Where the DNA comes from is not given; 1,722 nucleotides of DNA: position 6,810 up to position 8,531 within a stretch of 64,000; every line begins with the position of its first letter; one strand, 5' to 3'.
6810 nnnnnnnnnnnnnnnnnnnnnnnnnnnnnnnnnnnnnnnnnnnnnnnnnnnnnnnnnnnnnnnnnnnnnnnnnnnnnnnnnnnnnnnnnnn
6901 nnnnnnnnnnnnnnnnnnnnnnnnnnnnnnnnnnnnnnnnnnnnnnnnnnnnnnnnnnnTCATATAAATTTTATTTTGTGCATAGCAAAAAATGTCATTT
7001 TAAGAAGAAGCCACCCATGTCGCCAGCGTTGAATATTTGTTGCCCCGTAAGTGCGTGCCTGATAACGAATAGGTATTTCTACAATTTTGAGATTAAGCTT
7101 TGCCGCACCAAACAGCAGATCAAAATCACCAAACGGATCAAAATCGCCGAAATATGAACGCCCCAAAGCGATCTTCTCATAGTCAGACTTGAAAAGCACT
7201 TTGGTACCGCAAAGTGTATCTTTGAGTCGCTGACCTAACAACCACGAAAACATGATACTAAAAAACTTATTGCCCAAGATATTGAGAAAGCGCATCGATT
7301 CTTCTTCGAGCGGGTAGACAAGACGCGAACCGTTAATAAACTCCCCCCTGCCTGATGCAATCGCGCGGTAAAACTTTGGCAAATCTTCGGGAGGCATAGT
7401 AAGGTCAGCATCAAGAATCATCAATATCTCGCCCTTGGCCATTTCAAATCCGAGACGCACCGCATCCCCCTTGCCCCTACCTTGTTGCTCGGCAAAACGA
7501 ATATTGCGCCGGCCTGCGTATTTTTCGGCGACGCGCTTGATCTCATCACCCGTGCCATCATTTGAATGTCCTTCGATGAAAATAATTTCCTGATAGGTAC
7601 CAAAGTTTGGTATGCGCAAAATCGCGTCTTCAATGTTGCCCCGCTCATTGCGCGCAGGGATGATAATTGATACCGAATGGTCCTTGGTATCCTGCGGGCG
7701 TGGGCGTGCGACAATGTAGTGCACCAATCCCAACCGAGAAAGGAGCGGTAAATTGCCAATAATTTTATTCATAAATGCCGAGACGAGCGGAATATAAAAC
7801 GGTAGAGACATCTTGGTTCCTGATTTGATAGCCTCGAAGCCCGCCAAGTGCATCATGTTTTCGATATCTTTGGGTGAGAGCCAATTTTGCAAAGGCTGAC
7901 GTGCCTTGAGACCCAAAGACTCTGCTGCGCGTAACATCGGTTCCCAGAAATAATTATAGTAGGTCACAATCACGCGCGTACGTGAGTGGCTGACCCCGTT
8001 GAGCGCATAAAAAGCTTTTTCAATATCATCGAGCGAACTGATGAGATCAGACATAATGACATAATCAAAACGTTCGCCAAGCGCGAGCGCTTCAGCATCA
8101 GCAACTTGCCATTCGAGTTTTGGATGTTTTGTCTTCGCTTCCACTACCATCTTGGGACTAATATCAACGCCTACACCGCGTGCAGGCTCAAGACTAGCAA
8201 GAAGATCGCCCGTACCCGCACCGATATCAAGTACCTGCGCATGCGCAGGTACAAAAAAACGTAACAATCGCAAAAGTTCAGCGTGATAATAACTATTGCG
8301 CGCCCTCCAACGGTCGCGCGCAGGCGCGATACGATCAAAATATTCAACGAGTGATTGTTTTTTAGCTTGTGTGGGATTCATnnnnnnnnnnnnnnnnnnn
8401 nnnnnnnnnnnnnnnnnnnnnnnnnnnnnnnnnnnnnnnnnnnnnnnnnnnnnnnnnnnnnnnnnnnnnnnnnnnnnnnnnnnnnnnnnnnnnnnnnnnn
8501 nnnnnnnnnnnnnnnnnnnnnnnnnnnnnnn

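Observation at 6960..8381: Methyltransferase-GT2 fusion protein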

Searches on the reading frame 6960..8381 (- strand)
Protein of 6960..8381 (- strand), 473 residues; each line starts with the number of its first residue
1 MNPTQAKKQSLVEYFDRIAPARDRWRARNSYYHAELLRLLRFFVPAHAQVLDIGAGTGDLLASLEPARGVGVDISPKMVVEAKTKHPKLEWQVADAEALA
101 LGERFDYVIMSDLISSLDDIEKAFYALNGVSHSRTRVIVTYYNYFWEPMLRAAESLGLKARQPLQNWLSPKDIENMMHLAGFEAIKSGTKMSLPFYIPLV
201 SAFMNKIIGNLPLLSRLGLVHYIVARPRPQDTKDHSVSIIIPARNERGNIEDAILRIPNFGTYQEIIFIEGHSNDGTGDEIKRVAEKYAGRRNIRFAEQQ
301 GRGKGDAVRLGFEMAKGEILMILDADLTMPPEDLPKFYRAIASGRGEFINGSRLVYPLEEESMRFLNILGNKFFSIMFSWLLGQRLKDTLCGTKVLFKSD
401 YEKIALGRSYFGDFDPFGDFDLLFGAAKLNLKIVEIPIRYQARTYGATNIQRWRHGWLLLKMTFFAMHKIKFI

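Call 5: search_protein_families(library=pfam, proteins=[window:6963-8381:-], max_evalue=0.001)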
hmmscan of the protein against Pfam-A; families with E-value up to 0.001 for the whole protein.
window:6963-8381:- (473 aa): 9 families
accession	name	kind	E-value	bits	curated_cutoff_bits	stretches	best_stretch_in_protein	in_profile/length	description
PF00535.33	Glycos_transf_2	-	1.9e-21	77.1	23.3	1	238-368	1-130/168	Glycosyl transferase family 2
PF13489.12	Methyltransf_23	-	9.3e-16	58.4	27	1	29-185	6-162/164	Methyltransferase domain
PF13649.12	Methyltransf_25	-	1.2e-12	48.8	27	1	50-125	1-87/97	Methyltransferase domain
PF08241.18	Methyltransf_11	-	3.5e-11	44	21.2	1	51-130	1-86/95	Methyltransferase domain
PF08242.18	Methyltransf_12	-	4.9e-11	43.7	30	1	51-127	1-88/98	Methyltransferase domain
PF10111.15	Glyco_tranf_2_2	-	3.3e-09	37.1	27.3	1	238-378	1-146/276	Glycosyltransferase like family 2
PF13847.12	Methyltransf_31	-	3.9e-09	36.8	27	1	48-143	5-113/145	Methyltransferase domain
PF07021.18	MetW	-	1.4e-06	28.5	21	1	40-147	7-116/193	Methionine biosynthesis protein MetW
PF13641.12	Glyco_tranf_2_3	-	1.5e-05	25.5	27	1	236-351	2-121/230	Glycosyltransferase like family 2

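Call 6: search_protein_families(library=ncbifam, proteins=[window:6963-8381:-], max_evalue=0.001)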
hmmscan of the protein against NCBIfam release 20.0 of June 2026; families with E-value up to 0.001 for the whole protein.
window:6963-8381:- (473 aa): 28 families (the best 25 are shown)
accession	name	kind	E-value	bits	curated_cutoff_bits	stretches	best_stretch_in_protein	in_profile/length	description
TIGR04182.1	glyco_TIGR04182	equivalog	2.1e-30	106.1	325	1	237-467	2-217/293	S-layer glycoprotein N-glycosyltransferase AglJ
NF041391.1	DPhHxTase_Halo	equivalog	2.5e-14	52.8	375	1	276-451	32-193/213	dolichyl-phosphate hexose transferase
TIGR03937.1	PgaC_IcaA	equivalog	2e-12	46.8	422.3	1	226-329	36-138/407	poly-beta-1,6-N-acetyl-D-glucosamine synthase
TIGR04283.1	glyco_like_mftF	equivalog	3.6e-11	43.1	182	1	237-341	1-97/221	TIGR04283 family arsenosugar biosynthesis glycosyltransferase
TIGR02021.1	BchM-ChlM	equivalog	5.2e-11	42.4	158.9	1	22-197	30-212/218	magnesium protoporphyrin IX methyltransferase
NF010496.0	PRK13915.1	equivalog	2.3e-10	40.1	262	1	233-330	29-130/307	glucosyl-3-phosphoglycerate synthase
NF045667.1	MTase_DVU1556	equivalog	7.7e-10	38.6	155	1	35-183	13-161/213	DVU_1556 family methyltransferase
TIGR02072.1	BioC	equivalog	1.6e-09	37.9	184.95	1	35-185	22-174/244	malonyl-ACP O-methyltransferase BioC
NF047588.1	GlcsyltransPgfSStrep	equivalog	1.6e-09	37.4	500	1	262-399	33-162/308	glycosyltransferase PgfS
TIGR01934.1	MenG_MenH_UbiE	subfamily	3.3e-09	36.4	158.35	1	45-137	38-139/223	ubiquinone/menaquinone biosynthesis methyltransferase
TIGR02081.1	metW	equivalog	8.9e-09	35.2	189.5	1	42-147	9-115/194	methionine biosynthesis protein MetW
NF007986.1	PRK10714.1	equivalog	2.9e-08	33.1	529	1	235-340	6-114/316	undecaprenyl-phosphate 4-deoxy-4-formamido-L-arabinose transferase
NF001244.0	PRK00216.1-5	equivalog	3.8e-08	32.9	216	1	5-136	4-150/236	bifunctional demethylmenaquinone methyltransferase/2-methoxy-6-polyprenyl-1,4-benzoquinol methylase UbiE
NF043040.1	corrin_prot_MT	hypoth_equivalog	4.1e-08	32.9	180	1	44-124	39-130/216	corrinoid protein-associated methyltransferase CpaM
NF007610.0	PRK10258.1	equivalog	6.3e-06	25.7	342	1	6-199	4-195/251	malonyl-ACP O-methyltransferase BioC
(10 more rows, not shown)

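Call 10: find_homologous_proteins(query=window:6963-8381:-, max_evalue=1e-10)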
Query window:6963-8381:- (473 aa): 8000 proteins with E <= 1e-10 among 8000 candidates; the best 120 are listed.
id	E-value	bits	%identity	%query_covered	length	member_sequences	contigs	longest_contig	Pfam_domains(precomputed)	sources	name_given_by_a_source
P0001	8.4e-287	970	91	97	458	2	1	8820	PF07021.19,PF13847.13,PF13489.13,PF10111.15,PF13649.13,PF00535.33,PF08241.19,PF08242.19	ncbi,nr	ncbi:MAG: glycosyltransferase, partial [Candidatus Ryanbacteria bacterium]|nr:glycosyltransferase [C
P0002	8.1e-283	957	87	100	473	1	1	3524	PF07021.19,PF13847.13,PF13489.13,PF10111.15,PF13649.13,PF00535.33,PF08241.19,PF08242.19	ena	-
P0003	2.3e-244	830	77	99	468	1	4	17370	PF13489.13,PF10111.15,PF13649.13,PF00535.33,PF08241.19,PF08242.19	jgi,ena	-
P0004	1.9e-237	807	73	99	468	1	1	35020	PF13847.13,PF13489.13,PF10111.15,PF13649.13,PF00535.33,PF08241.19,PF08242.19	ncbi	-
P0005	7.2e-235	799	73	98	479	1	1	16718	PF13847.13,PF13489.13,PF10111.15,PF13649.13,PF00535.33,PF08241.19,PF08242.19,PF05401.17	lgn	-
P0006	4.4e-232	789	73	98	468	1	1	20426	PF13847.13,PF13489.13,PF10111.15,PF13649.13,PF00535.33,PF08241.19,PF08242.19,PF05401.17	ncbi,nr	ncbi:MAG: bifunctional class I SAM-dependent methyltransferase/glycosyltransferase family 2 protein 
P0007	7.2e-231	785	73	99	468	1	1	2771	PF13847.13,PF13489.13,PF10111.15,PF13649.13,PF00535.33,PF08241.19,PF08242.19,PF05401.17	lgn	-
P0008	4.7e-230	783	72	98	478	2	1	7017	PF13847.13,PF13489.13,PF10111.15,PF13649.13,PF00535.33,PF08241.19,PF08242.19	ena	-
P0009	6.2e-230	782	71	99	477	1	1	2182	PF07021.19,PF13847.13,PF13489.13,PF10111.15,PF13649.13,PF00535.33,PF08241.19,PF08242.19,PF05401.17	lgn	-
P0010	7.5e-228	775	71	99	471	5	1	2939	PF13847.13,PF13489.13,PF10111.15,PF13641.13,PF13649.13,PF00535.33,PF08241.19,PF08242.19,PF05401.17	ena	-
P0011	1.1e-227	775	70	99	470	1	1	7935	PF07021.19,PF13847.13,PF13489.13,PF10111.15,PF13649.13,PF00535.33,PF08241.19,PF08242.19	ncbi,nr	ncbi:MAG: type 12 methyltransferase [Parcubacteria group bacterium Gr01-1014_70]|nr:MAG: type 12 met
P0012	3.6e-227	773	71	99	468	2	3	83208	PF13847.13,PF13489.13,PF10111.15,PF13641.13,PF13649.13,PF00535.33,PF08241.19,PF08242.19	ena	-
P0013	3.6e-227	773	72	99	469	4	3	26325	PF13847.13,PF13489.13,PF10111.15,PF13649.13,PF00535.33,PF08241.19,PF08242.19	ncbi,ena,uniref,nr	ncbi:MAG: glycosyl transferase [Candidatus Ryanbacteria bacterium RIFCSPLOWO2_12_FULL_47_9c]|uniref:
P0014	9.9e-227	772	70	99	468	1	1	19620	PF13847.13,PF13489.13,PF10111.15,PF13641.13,PF13649.13,PF00535.33,PF08241.19,PF08242.19,PF10294.16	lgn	-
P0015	3.9e-226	770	71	97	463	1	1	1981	PF13847.13,PF13489.13,PF10111.15,PF13649.13,PF00535.33,PF08241.19,PF08242.19,PF05401.17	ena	-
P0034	1.6e-219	748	68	99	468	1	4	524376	PF07021.19,PF13847.13,PF13489.13,PF10111.15,PF13649.13,PF00535.33,PF08241.19,PF08242.19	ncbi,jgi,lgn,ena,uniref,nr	ncbi:MAG: glycosyl transferase [Candidatus Ryanbacteria bacterium CG10_big_fil_rev_8_21_14_0_10_43_4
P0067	3.1e-206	704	63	99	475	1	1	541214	PF07021.19,PF13847.13,PF13489.13,PF10111.15,PF13649.13,PF00535.33,PF08241.19,PF08242.19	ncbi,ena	-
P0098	7.9e-194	663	60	99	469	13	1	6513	PF13847.13,PF13489.13,PF10111.15,PF13641.13,PF13649.13,PF00535.33,PF08241.19,PF08242.19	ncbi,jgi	ncbi:MAG TPA: bifunctional class I SAM-dependent methyltransferase/glycosyltransferase family 2 prot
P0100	3.8e-193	661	61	99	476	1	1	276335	PF13847.13,PF13489.13,PF10111.15,PF13506.14,PF13641.13,PF13649.13,PF00535.33,PF08241.19,PF08242.19,PF05401.17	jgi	jgi:SAM-dependent methyltransferase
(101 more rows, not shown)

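Call 11: search_solved_structures(query=window:6963-8381:-, max_evalue=0.001, show_alignments=2)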
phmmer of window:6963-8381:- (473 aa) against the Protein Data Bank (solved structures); distinct sequences matched with E-value up to 0.001: 19.
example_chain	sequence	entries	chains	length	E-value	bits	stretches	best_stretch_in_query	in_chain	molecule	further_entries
5mlz_A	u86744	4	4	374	3.2e-16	62.8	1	236-449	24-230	Dolichol monophosphate mannose synthase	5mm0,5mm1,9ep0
2gs9_A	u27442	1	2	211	7.3e-09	38.5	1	15-131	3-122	Hypothetical protein TT1324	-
3ccf_A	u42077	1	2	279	6.7e-08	35.4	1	32-184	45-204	Cyclopropane-fatty-acyl-phospholipid synthase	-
9bhc_C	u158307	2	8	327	8.7e-08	35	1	236-340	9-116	Undecaprenyl-phosphate 4-deoxy-4-formamido-L-arabinose transferase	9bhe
8vxh_A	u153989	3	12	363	1.1e-07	34.7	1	236-340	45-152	Undecaprenyl-phosphate 4-deoxy-4-formamido-L-arabinose transferase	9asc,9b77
9hwj_A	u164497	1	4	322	5.5e-07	32.4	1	236-339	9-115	Undecaprenyl-phosphate 4-deoxy-4-formamido-L-arabinose transferase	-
6yv7_B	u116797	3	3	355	1.7e-06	30.7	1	229-333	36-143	Glycosyl transferase, family 2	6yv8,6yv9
6yv7_A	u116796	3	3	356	1.7e-06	30.7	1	229-333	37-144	Glycosyl transferase, family 2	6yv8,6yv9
5eke_A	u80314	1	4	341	3e-06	29.9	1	236-334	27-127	Uncharacterized glycosyltransferase sll0501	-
5ekp_C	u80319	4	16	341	3.2e-06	29.8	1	236-334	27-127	Uncharacterized glycosyltransferase sll0501 | Glycosyltransferase sll0501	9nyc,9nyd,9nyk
9nye_A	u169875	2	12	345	3.3e-06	29.8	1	236-334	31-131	Glycosyltransferase sll0501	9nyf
2z87_A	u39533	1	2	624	9.5e-06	28.3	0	238-332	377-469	Chondroitin synthase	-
2z86_A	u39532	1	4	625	9.6e-06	28.3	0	238-332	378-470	Chondroitin synthase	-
3ege_A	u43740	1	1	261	4.4e-05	26.1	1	44-141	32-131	Putative methyltransferase from antibiotic biosynthesis pathway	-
3cgg_A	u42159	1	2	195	0.00022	23.8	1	27-168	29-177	SAM-dependent methyltransferase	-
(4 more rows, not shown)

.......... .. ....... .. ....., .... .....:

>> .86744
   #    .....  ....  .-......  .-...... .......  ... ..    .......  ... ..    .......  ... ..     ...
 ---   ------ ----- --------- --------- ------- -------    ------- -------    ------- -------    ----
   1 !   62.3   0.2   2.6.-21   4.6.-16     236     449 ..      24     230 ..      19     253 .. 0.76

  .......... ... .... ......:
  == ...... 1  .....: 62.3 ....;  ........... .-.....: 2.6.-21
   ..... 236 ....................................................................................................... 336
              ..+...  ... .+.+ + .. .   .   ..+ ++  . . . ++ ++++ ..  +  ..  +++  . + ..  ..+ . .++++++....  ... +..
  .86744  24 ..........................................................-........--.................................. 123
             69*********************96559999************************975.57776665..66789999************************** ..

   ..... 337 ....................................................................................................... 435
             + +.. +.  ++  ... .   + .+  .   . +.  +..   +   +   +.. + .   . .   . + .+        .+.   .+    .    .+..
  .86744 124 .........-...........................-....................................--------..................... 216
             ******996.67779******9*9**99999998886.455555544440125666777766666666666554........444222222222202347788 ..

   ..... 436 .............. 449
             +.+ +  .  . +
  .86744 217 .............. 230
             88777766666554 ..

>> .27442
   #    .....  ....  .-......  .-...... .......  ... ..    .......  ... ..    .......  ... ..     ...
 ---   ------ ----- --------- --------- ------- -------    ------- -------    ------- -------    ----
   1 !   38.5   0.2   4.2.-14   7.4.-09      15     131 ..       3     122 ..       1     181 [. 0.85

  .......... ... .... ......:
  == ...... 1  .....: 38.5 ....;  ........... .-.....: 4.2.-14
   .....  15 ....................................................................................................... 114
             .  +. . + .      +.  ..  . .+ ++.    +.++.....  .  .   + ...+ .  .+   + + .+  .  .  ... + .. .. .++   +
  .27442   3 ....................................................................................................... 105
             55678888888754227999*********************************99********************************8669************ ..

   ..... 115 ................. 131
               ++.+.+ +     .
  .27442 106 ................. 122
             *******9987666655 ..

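Call 12: find_encoding_contigs(protein=window:6960-8381:-, flank=10000, max_places=4)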
Protein window:6960-8381:- (473 aa): 6 contigs read that carry it; 1 place shown.
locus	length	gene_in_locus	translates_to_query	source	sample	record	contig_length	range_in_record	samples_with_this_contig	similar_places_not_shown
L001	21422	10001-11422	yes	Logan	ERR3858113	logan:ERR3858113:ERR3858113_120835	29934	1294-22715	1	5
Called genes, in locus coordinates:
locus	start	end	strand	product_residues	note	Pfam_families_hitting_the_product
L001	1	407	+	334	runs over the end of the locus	PF00657:Lipase_GDSL (weak), PF13472:Lipase_GDSL_2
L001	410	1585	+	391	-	PF16822:ALGX (faint)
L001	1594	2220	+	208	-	PF13489:Methyltransf_23, PF08241:Methyltransf_11, PF13649:Methyltransf_25 (weak)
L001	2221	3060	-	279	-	PF13489:Methyltransf_23, PF01209:Ubie_methyltran, PF05175:MTS, PF07021:MetW, PF13847:Methyltransf_31, PF08241:Methyltransf_11, PF08242:Methyltransf_12, PF13649:Methyltransf_25, +1 more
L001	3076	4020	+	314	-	PF00535:Glycos_transf_2, PF10111:Glyco_tranf_2_2, PF13641:Glyco_tranf_2_3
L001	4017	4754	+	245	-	PF01209:Ubie_methyltran, PF08003:Methyltransf_9, PF13489:Methyltransf_23, PF03848:TehB, PF13847:Methyltransf_31, PF08241:Methyltransf_11, PF08242:Methyltransf_12, PF13649:Methyltransf_25, +4 more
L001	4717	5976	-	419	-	PF01943:Polysacc_synt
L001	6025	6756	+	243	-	PF13847:Methyltransf_31 (weak), PF08241:Methyltransf_11, PF08242:Methyltransf_12 (weak), PF13649:Methyltransf_25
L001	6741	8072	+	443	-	-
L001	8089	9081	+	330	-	PF01370:Epimerase, PF04321:RmlD_sub_bind (weak), PF16363:GDP_Man_Dehyd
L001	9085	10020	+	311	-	PF01073:3Beta_HSD (weak), PF01370:Epimerase, PF02719:Polysacc_synt_2 (faint), PF05368:NmrA (faint), PF16363:GDP_Man_Dehyd, PF13460:NAD_binding_10 (faint)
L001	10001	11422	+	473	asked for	PF13489:Methyltransf_23, PF07021:MetW (weak), PF08241:Methyltransf_11, PF08242:Methyltransf_12, PF13649:Methyltransf_25, PF13847:Methyltransf_31, PF00535:Glycos_transf_2, PF10111:Glyco_tranf_2_2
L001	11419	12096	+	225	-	PF05401:NodS (weak), PF13489:Methyltransf_23, PF13847:Methyltransf_31, PF08241:Methyltransf_11, PF08242:Methyltransf_12, PF13649:Methyltransf_25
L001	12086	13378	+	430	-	PF13231:PMT_2, PF02366:PMT (weak)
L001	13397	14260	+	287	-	PF01370:Epimerase, PF04321:RmlD_sub_bind, PF07993:NAD_binding_4 (faint), PF01073:3Beta_HSD (weak), PF16363:GDP_Man_Dehyd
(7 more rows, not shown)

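Call 13: find_encoding_contigs(protein=P0034, flank=7000, max_places=1)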
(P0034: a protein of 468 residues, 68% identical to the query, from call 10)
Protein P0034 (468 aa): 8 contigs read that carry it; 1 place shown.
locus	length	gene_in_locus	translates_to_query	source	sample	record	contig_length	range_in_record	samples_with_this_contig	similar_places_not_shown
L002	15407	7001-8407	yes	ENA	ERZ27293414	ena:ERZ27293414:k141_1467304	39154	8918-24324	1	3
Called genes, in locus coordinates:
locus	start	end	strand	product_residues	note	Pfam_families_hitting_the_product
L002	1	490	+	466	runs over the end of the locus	-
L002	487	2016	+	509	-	PF00884:Sulfatase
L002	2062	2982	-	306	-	PF00685:Sulfotransfer_1, PF13469:Sulfotransfer_3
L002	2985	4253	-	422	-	PF01943:Polysacc_synt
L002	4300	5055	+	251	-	PF13489:Methyltransf_23 (weak), PF13847:Methyltransf_31, PF08241:Methyltransf_11, PF08242:Methyltransf_12, PF13649:Methyltransf_25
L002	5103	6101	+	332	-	PF01370:Epimerase, PF04321:RmlD_sub_bind, PF16363:GDP_Man_Dehyd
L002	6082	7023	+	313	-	PF01073:3Beta_HSD, PF01370:Epimerase, PF02719:Polysacc_synt_2 (faint), PF16363:GDP_Man_Dehyd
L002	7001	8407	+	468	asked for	PF07021:MetW (weak), PF13489:Methyltransf_23, PF13847:Methyltransf_31, PF08241:Methyltransf_11, PF08242:Methyltransf_12, PF13649:Methyltransf_25, PF00535:Glycos_transf_2, PF10111:Glyco_tranf_2_2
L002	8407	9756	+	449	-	PF13231:PMT_2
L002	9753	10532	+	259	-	PF08241:Methyltransf_11, PF08242:Methyltransf_12 (weak), PF13649:Methyltransf_25 (weak), PF13847:Methyltransf_31 (weak)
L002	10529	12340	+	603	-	PF02543:Carbam_trans_N, PF16861:Carbam_trans_C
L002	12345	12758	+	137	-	PF19588:SxtJ (weak)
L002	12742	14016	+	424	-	PF13472:Lipase_GDSL_2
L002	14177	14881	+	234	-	PF00535:Glycos_transf_2, PF10111:Glyco_tranf_2_2, PF13641:Glyco_tranf_2_3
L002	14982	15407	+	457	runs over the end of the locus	PF13231:PMT_2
